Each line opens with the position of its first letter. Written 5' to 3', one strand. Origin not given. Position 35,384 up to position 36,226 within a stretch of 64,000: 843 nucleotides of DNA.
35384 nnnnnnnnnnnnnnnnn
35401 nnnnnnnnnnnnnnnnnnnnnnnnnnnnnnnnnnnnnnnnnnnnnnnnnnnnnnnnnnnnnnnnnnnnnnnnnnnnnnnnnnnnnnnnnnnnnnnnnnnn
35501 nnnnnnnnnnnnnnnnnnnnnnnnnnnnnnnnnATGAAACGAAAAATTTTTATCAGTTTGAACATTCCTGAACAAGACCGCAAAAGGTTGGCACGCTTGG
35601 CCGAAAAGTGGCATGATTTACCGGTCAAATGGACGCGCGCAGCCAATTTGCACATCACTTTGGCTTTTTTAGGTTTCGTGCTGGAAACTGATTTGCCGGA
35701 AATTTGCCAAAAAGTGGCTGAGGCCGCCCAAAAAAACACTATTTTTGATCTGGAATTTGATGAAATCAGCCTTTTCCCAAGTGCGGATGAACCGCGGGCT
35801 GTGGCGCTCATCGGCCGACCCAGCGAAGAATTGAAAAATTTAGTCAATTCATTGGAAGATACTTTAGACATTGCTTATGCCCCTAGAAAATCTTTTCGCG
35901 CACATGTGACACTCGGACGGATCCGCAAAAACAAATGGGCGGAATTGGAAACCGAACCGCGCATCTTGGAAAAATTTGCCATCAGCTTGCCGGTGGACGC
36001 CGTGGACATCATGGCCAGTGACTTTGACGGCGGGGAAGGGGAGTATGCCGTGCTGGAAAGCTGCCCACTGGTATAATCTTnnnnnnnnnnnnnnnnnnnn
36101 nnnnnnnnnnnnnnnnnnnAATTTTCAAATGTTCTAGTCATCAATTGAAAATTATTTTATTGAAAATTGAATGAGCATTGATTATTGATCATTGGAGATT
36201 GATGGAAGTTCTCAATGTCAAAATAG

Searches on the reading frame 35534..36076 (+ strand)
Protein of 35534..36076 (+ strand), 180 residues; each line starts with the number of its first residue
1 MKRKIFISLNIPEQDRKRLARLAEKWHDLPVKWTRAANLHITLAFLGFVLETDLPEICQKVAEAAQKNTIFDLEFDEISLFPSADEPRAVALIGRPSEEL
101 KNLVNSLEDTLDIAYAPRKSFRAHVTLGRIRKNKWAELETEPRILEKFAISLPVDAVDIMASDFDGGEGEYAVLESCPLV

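Call 4: search_protein_families(library=pfam, proteins=[window:35534-36076:+], max_evalue=1)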
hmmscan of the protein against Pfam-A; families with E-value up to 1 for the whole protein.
window:35534-36076:+ (180 aa): 3 families
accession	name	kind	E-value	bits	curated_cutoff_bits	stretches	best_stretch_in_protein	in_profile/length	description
PF02834.22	LigT_PEase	-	1.4e-22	80.1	23.3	2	11-89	3-85/87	LigT like Phosphoesterase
PF13563.12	2_5_RNA_ligase2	-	3.4e-15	56.8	27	1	31-163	18-149/152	2'-5' RNA ligase superfamily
PF09749.15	HVSL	-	0.016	15.1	26.8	1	6-114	45-169/242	Uncharacterised conserved protein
